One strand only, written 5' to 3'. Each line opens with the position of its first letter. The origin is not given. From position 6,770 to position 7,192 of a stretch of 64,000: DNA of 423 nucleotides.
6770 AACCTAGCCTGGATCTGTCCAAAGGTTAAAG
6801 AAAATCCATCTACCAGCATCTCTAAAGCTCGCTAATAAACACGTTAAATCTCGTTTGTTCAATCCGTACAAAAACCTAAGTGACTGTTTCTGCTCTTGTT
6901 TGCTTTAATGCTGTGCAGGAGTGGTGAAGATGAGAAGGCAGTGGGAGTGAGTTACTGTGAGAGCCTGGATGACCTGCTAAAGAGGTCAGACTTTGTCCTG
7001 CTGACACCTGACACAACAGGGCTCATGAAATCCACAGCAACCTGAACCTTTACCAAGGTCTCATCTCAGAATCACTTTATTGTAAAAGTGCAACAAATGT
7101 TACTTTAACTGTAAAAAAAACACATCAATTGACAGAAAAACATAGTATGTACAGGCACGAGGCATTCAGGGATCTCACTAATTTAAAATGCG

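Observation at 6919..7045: Isolated exon-like relic resembling the GRHPR / D-2-hydroxyacid dehydrogenase family, with a 3-codon gap and an in-frame stop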

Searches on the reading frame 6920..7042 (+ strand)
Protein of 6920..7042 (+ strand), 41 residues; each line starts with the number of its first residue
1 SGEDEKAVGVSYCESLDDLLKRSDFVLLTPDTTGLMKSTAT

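Call 7: search_protein_families(library=pfam, proteins=[window:6920-7042:+], max_evalue=10)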
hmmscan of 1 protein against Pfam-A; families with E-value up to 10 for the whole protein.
seq(41 aa): 1 family
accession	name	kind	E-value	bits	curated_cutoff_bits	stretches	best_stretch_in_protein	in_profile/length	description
PF02826.25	2-Hacid_dh_C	-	0.029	14.2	25.1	1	4-35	74-108/178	D-isomer specific 2-hydroxyacid dehydrogenase, NAD binding domain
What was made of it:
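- Checked: Pfam 2-Hacid_dh_C on the peptide gives only 14.2 bits, E = 0.029, below the 25.1-bit cut-off (call 7).
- Pfam gives E = 0.029 for a peptide picked after the fact from a 64-kb window (call 7).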

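Call 8: find_homologous_proteins(query=window:6920-7042:+, max_evalue=10)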
Query seq(41 aa): no candidate shares three 5-residue words with the query. No homologue found.
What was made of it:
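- No protein among 5.8 billion shares three 5-residue words with the peptide, so no annotated product contains it (call 8).
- Tried and rejected: The word-indexed protein search with the 41-aa peptide found nothing (call 8).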

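Call 9: search_solved_structures(query=window:6920-7042:+, max_evalue=10, show_alignments=3)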
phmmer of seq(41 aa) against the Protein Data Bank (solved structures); distinct sequences matched with E-value up to 10: 13.
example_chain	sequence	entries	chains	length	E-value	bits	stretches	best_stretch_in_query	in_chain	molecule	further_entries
9m0t_A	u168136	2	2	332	0.015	18.3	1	3-31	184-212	Probable 2-ketogluconate reductase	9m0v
1j4a_A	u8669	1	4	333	0.28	14.4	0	11-32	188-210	D-LACTATE DEHYDROGENASE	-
1j49_A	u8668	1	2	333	0.28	14.4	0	11-32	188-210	D-LACTATE DEHYDROGENASE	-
5aov_A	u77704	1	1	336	0.52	13.7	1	3-31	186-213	GLYOXYLATE REDUCTASE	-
6bii_A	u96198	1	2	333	0.54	13.6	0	3-31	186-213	Glyoxylate reductase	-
2dld_A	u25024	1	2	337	0.84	13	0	11-32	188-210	D-LACTATE DEHYDROGENASE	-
2dbq_A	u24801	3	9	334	0.85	13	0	14-31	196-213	Glyoxylate reductase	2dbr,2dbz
9jnq_A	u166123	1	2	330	1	12.8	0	6-33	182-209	McyI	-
2w2k_B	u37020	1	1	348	1.3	12.5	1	2-28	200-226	D-MANDELATE DEHYDROGENASE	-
2w2k_A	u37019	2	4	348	1.3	12.5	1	2-28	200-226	D-MANDELATE DEHYDROGENASE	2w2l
2w2l_D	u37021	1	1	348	1.3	12.5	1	2-28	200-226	D-MANDELATE DEHYDROGENASE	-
3ddn_A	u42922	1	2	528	1.4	12.4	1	14-38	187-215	D-3-phosphoglycerate dehydrogenase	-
1ygy_A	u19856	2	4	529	1.4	12.4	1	14-38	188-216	D-3-phosphoglycerate dehydrogenase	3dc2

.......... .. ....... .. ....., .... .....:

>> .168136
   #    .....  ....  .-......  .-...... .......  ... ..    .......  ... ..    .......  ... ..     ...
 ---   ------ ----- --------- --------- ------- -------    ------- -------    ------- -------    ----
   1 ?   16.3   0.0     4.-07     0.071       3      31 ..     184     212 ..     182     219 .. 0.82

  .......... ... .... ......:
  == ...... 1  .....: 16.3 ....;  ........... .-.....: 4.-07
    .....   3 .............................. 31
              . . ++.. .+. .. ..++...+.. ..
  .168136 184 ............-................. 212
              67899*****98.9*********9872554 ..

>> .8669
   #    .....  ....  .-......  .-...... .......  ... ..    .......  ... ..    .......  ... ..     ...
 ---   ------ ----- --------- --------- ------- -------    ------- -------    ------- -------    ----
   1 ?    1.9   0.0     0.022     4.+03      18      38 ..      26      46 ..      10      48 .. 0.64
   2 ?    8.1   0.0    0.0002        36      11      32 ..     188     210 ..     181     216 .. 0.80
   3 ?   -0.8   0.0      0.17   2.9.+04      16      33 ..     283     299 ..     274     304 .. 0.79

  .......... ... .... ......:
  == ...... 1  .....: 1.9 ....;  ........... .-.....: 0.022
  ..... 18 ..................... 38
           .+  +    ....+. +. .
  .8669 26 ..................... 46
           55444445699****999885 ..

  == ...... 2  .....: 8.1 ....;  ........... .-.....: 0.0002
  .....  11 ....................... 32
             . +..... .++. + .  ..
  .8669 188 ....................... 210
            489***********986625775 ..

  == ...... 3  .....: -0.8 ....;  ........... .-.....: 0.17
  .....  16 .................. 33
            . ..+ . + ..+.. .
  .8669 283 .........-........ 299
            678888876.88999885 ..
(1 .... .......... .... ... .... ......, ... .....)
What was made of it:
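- Checked: The best PDB hit has E = 0.015 (call 9).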

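Call 25: search_protein_representatives(protein=window:6920-7042:+)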
Query: 41 residues. Proteins with E-value up to 0.001 (for the whole library): 22; up to 1e-10: 0; up to 1e-30: 0. The best 22 are listed.
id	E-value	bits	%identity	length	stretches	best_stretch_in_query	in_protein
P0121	1.4e-07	45.7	80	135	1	3-37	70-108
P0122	1.4e-07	45.7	80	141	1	3-37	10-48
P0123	6.1e-07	43.8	71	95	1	2-36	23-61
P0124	4.6e-06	41.2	68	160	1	2-35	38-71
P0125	8.9e-06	40.3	66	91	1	2-36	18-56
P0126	9.3e-06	40.2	66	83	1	2-36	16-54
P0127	1.1e-05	40.0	69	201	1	2-37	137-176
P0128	6.3e-05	37.7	68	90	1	3-33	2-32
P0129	6.5e-05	37.7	69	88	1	2-36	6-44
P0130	6.9e-05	37.6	69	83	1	2-36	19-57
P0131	7.5e-05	37.5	71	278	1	3-33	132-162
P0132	1.1e-04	36.9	74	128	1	3-36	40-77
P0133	1.6e-04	36.5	71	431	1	3-33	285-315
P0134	2.3e-04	36.0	66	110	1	3-37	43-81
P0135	2.5e-04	35.9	68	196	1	3-36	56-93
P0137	3.3e-04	35.5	60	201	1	2-36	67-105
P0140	6.0e-04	34.7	64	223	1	3-30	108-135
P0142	9.8e-04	34.1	68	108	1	3-33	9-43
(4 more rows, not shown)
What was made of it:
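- Checked: The best has E = 1.4e-7 and 80% identity (call 25).
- The 41-aa peptide finds 22 proteins at E <= 0.001 among 1.84 billion, the best at E = 1.4e-7 and 80% identity (call 25).
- Tried and rejected: The exhaustive HMMER scan succeeded (call 25).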

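Call 28: list_cluster_members(proteins=[P0121, P0122, P0124, P0127, P0131, P0133, P0135, P0137, P0140, P0142])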
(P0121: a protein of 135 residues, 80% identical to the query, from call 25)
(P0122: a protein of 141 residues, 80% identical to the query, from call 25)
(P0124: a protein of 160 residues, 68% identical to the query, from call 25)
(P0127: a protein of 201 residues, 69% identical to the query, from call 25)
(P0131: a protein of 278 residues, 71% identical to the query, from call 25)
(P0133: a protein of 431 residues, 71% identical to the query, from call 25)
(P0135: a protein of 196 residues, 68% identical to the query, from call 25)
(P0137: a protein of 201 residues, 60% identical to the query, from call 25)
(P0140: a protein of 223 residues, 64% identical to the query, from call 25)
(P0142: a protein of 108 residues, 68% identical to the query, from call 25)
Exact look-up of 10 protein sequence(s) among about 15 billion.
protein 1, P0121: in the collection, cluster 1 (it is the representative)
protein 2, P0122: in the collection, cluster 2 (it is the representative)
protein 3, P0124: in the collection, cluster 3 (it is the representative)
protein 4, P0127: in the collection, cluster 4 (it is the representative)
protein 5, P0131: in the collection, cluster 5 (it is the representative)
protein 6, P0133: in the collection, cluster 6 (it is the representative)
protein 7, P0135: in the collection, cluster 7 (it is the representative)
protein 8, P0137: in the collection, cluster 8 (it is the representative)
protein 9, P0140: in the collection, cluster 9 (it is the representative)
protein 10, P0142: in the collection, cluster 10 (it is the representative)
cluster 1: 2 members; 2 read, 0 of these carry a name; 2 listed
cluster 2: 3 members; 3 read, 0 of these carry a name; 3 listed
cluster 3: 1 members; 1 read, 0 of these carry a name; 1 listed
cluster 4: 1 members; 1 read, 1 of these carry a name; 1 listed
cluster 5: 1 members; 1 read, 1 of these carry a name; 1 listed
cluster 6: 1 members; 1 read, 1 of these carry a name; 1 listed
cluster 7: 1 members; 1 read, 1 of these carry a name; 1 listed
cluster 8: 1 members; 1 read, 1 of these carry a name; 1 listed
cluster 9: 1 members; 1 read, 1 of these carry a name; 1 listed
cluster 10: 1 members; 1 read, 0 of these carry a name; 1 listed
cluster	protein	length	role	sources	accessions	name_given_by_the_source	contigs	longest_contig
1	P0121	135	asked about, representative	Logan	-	-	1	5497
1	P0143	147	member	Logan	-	-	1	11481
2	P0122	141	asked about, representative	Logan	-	-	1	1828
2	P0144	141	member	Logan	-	-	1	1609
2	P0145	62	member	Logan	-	-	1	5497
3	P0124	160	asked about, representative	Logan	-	-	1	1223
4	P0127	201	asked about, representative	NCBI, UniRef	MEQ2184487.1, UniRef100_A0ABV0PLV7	hypothetical protein GOODEAATRI_008436 [Goodea atripinnis] | D-isomer specific 2-hydroxyacid dehydrogenase catalytic domain-containing protein n=1 ...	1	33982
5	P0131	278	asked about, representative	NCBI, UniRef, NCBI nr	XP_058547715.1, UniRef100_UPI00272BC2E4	probable 2-ketogluconate reductase isoform X4 [Neofelis nebulosa] | probable 2-ketogluconate reductase isoform X4 n=1 Tax=Neofelis nebulosa TaxID=61452 ...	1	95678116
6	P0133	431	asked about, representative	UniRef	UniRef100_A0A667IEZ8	Glyoxylate reductase/hydroxypyruvate reductase n=1 Tax=Lynx canadensis TaxID=61383 ...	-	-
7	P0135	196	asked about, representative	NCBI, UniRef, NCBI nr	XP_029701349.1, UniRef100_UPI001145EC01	uncharacterized protein [Takifugu rubripes] | uncharacterized protein n=1 Tax=Takifugu rubripes TaxID=31033 RepID=UPI001145EC01 | uncharacterized protein LOC115251824 [Takifugu rubripes]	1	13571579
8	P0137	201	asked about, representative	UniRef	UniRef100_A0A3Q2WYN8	Zgc:136493 n=1 Tax=Haplochromis burtoni TaxID=8153 RepID=A0A3Q2WYN8_HAPBU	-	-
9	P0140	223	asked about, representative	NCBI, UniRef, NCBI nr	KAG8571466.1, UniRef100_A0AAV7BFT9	hypothetical protein GDO81_011656 [Engystomops pustulosus] | Glyoxylate reductase/hydroxypyruvate reductase n=1 Tax=Engystomops pustulosus TaxID=76066 ...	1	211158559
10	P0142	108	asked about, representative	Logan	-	-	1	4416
